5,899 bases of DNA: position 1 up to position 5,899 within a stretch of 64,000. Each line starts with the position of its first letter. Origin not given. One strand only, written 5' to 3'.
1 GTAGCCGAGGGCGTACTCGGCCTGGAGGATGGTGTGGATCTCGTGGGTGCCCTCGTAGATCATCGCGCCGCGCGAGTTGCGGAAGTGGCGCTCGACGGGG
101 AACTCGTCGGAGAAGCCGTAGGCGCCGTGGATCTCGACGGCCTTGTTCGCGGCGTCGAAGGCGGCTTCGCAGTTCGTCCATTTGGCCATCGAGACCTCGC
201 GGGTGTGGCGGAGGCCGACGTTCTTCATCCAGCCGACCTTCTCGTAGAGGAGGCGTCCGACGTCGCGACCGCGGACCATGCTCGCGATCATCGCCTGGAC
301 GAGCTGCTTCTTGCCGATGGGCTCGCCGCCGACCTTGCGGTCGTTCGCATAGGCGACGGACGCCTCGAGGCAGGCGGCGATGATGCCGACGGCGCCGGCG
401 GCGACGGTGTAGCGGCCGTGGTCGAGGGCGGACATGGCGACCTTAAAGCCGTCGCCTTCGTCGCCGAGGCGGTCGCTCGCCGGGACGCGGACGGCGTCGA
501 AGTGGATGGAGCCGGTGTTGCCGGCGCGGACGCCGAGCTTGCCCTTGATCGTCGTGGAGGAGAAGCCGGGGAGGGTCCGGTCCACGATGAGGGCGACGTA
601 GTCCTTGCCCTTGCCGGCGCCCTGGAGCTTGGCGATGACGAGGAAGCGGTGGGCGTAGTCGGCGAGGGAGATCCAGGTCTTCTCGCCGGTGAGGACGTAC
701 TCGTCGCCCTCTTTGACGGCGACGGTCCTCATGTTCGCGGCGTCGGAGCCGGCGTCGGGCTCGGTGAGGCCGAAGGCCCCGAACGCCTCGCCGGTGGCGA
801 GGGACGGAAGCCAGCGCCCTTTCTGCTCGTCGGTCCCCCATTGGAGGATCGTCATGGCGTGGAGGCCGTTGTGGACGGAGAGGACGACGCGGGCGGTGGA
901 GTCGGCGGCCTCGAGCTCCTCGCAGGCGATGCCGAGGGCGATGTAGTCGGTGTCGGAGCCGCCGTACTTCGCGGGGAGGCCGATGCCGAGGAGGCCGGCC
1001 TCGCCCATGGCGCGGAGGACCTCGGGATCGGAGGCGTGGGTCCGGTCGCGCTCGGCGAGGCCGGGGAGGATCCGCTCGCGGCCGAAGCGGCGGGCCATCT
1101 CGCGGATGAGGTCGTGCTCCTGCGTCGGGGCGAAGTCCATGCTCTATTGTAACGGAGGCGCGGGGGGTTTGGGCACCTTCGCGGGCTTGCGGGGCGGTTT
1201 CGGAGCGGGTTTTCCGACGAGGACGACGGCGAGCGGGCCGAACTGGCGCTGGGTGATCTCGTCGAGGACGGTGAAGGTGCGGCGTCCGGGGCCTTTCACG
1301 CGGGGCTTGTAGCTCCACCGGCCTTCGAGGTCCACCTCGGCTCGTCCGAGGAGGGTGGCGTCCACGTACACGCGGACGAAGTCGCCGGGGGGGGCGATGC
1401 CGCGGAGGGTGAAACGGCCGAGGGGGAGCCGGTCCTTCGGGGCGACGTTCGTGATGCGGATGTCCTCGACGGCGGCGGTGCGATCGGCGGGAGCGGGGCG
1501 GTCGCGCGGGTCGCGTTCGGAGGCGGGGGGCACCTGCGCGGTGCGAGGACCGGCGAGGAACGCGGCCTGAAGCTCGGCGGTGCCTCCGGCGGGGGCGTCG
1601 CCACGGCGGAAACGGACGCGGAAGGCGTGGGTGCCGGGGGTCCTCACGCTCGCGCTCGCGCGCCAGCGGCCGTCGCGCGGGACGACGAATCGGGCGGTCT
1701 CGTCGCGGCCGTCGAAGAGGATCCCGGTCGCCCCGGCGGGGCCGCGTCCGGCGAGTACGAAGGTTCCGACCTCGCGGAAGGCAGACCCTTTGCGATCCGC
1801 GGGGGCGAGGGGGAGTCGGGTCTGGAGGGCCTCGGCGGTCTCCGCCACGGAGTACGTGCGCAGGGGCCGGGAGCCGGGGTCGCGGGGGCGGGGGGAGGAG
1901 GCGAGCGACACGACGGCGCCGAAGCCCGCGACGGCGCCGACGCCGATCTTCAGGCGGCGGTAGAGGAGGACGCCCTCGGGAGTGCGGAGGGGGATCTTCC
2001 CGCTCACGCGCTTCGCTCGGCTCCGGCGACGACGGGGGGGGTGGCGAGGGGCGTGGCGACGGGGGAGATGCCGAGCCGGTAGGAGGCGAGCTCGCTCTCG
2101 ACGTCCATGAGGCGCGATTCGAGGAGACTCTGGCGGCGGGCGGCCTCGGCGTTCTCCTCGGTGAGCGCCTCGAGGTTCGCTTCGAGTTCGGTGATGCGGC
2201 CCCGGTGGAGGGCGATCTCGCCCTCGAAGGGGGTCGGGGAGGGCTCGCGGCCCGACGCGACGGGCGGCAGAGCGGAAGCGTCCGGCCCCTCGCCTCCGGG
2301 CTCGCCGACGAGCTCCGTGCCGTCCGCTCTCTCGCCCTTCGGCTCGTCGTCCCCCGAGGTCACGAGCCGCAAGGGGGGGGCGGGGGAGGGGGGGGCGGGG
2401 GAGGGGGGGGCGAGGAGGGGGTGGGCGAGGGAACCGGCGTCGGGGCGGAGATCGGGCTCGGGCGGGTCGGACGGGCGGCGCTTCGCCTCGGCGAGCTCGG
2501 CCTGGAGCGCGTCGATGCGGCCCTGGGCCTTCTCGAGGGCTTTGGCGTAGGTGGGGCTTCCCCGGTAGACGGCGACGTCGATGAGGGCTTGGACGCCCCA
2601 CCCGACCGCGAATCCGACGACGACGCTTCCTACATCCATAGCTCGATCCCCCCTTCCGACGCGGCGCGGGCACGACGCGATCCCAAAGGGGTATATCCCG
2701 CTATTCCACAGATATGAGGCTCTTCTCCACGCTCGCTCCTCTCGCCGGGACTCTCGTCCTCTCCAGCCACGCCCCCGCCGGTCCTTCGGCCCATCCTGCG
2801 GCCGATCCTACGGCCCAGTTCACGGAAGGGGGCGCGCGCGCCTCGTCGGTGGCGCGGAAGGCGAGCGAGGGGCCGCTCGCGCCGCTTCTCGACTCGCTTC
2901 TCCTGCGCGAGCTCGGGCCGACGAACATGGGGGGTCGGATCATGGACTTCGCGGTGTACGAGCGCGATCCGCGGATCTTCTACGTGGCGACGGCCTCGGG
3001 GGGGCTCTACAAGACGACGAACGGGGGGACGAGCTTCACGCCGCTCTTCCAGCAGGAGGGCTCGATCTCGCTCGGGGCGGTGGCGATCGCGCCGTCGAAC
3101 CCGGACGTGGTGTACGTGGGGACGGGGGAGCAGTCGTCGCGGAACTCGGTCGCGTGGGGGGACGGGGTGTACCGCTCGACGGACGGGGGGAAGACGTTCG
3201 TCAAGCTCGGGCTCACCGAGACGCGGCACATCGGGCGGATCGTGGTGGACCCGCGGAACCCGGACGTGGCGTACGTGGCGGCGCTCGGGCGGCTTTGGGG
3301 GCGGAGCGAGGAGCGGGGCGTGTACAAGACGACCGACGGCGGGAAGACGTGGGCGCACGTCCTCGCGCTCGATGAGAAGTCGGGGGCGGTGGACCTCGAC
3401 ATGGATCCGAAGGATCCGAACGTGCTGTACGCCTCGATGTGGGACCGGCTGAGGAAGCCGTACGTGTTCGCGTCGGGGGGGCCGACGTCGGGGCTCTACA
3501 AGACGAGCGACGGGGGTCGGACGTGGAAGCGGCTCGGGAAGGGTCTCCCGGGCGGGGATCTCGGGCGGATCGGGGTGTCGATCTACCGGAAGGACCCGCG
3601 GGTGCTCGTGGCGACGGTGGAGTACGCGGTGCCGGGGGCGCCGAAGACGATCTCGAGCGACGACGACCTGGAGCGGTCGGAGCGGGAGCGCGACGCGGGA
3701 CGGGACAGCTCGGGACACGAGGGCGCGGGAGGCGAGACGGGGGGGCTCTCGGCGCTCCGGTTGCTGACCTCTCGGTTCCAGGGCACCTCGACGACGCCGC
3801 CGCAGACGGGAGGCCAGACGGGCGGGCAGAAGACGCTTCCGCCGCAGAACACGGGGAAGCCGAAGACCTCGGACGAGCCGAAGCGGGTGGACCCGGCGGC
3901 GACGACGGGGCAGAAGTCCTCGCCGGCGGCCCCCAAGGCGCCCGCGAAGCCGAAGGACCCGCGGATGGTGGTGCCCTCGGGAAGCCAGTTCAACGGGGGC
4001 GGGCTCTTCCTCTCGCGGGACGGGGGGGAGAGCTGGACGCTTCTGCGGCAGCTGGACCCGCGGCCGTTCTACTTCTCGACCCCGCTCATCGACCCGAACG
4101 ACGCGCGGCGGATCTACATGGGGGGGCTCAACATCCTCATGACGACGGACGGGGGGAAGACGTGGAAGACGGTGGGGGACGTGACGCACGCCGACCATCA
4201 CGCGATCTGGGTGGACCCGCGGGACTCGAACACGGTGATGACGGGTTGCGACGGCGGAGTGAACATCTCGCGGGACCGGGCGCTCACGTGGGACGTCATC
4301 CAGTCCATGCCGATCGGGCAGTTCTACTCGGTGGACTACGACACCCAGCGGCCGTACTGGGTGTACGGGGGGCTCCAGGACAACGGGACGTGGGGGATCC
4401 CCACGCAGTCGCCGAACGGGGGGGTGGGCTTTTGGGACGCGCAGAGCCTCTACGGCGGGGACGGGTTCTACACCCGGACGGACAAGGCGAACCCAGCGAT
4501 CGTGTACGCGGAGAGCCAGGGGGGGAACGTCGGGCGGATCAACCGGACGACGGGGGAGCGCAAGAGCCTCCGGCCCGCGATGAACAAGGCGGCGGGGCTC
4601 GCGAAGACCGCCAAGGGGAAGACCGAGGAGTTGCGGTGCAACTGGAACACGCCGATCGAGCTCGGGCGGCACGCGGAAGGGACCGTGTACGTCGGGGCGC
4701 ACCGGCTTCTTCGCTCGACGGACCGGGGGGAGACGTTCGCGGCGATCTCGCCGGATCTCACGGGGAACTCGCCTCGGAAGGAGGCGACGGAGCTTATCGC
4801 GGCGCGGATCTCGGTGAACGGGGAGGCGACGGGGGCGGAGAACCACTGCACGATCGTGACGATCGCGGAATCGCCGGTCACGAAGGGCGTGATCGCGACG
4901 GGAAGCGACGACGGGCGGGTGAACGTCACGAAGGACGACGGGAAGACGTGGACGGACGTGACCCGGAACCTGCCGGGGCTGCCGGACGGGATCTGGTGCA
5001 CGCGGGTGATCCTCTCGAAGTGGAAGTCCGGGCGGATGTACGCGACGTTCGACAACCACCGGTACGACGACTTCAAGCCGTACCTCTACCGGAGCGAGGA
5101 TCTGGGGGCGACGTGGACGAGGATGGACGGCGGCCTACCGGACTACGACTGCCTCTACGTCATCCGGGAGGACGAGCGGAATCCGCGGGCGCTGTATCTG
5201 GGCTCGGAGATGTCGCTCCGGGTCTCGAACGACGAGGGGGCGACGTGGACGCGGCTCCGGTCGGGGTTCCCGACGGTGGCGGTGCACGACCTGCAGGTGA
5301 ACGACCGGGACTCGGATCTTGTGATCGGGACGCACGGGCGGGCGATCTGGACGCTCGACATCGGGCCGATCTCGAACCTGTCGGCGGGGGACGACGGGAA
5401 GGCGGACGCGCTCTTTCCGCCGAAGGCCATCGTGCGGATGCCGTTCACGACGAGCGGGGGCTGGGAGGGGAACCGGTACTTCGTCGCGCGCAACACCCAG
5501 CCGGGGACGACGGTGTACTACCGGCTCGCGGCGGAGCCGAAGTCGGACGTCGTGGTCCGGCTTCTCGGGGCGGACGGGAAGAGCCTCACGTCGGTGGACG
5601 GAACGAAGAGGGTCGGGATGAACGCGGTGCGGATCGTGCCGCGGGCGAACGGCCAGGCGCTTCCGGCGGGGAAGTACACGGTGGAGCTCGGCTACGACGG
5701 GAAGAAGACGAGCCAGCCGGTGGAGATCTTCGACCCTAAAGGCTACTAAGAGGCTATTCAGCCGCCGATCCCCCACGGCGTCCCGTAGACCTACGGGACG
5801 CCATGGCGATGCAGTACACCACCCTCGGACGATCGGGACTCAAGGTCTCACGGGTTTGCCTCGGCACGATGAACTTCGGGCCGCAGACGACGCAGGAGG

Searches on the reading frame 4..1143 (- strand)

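Call 69: search_protein_families(library=ncbifam, proteins=[window:4-1143:-], max_evalue=0.00001)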
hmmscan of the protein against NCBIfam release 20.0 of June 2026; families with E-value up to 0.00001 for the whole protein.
window:4-1143:- (380 aa): 22 families
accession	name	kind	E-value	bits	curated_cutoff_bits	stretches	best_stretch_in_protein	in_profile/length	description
NF042972.1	AcrlCoAredClosAcrC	equivalog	5.9e-97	324.7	640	1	2-375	1-373/378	acryloyl-CoA reductase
NF045552.1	GlutCoADH_Des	equivalog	6.6e-87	292.2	470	1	2-375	1-376/387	glutaryl-CoA dehydrogenase Acd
NF058590.1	AcCoDHFadEBacil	equivalog_domain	2.9e-76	257.2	600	2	7-290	22-303/586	acyl-CoA dehydrogenase FadE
NF043006.1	CyhCrbnylCoADH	equivalog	1.3e-67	228.4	650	1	10-373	8-370/380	cyclohexane-1-carbonyl-CoA dehydrogenase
TIGR03207.1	cyc_hxne_CoA_dh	equivalog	2.4e-65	220.7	575.35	1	12-373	7-366/372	cyclohexanecarboxyl-CoA dehydrogenase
NF045652.1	ProlPCPDhRedW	equivalog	1.4e-55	188.6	650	1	10-370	4-365/376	L-prolyl-[peptidyl-carrier protein] dehydrogenase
NF042439.1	SulpropCoADesulf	equivalog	5.1e-55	186.7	600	1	15-376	2-368/379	3-sulfinopropanoyl-CoA desulfinase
NF008997.0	PRK12341.1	equivalog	1.2e-53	182.6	537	1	2-370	1-368/382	acyl-CoA dehydrogenase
NF053553.1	prodigi_MBC_PigA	equivalog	2.6e-52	178.2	500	1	2-371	1-372/381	prodigiosin MBC biosynthesis dehydrogenase PigA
NF002885.1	PRK03354.1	equivalog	1e-48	166.3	540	1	2-372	1-367/378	crotonobetainyl-CoA dehydrogenase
NF052270.1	Staph_DH_FadE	equivalog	1.4e-47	162.3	600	1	76-373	94-388/400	acyl-CoA dehydrogenase FadE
TIGR04022.1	sulfur_SfnB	equivalog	2.9e-25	89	430.9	1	15-269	12-257/391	SfnB family sulfur acquisition oxidoreductase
TIGR03204.1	pimC_large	equivalog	2.9e-24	85.7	623.85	1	41-284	44-282/395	pimeloyl-CoA dehydrogenase large subunit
NF007000.1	PRK09463.1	subfamily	3.6e-23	81.8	600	1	39-341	75-395/726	acyl-CoA dehydrogenase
NF049984.1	Rv1679_FadE16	equivalog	2.8e-21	76.2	600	1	40-363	27-350/371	Rv1679 family acyl-CoA dehydrogenase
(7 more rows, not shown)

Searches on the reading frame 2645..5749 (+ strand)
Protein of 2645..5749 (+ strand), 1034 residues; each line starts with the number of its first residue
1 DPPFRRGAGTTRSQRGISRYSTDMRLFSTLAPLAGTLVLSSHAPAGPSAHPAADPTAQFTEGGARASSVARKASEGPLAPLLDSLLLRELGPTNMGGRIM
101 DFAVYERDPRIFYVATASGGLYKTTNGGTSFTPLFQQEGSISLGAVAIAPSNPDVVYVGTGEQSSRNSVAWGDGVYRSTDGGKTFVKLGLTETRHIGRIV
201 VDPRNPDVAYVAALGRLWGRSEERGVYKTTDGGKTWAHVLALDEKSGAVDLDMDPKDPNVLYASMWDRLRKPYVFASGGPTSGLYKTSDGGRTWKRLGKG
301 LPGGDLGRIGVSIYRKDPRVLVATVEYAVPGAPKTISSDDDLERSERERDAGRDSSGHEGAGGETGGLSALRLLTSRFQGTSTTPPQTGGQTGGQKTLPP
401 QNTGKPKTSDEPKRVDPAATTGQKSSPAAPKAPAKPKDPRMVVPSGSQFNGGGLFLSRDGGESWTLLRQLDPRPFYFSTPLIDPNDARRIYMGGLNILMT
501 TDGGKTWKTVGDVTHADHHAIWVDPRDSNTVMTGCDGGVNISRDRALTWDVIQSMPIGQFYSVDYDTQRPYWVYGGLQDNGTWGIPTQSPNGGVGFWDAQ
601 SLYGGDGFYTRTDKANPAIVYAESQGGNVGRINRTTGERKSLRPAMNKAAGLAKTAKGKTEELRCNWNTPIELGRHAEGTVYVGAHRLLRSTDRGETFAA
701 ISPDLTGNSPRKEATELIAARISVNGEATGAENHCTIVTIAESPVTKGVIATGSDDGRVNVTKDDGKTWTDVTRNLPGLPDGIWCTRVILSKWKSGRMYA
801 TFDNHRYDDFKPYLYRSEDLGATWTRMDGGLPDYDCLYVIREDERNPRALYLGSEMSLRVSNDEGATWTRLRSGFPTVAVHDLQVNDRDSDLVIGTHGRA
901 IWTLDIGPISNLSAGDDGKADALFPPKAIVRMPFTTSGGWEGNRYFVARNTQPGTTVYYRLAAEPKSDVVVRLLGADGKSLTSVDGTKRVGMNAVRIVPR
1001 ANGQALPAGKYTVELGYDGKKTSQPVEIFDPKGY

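Call 69: search_protein_families(library=ncbifam, proteins=[window:2645-5749:+], max_evalue=0.00001)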
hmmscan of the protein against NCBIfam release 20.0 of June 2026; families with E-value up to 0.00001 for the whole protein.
window:2645-5749:+ (1034 aa): 2 families
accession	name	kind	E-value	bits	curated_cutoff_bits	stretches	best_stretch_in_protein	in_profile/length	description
NF045728.1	glycosyl_F510_1955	equivalog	2.1e-38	132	175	2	450-572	70-191/246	F510_1955 family glycosylhydrolase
NF047818.1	LIC11996_lipo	equivalog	3.9e-06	26.2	350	0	797-828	326-358/422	LIC11996 family lipoprotein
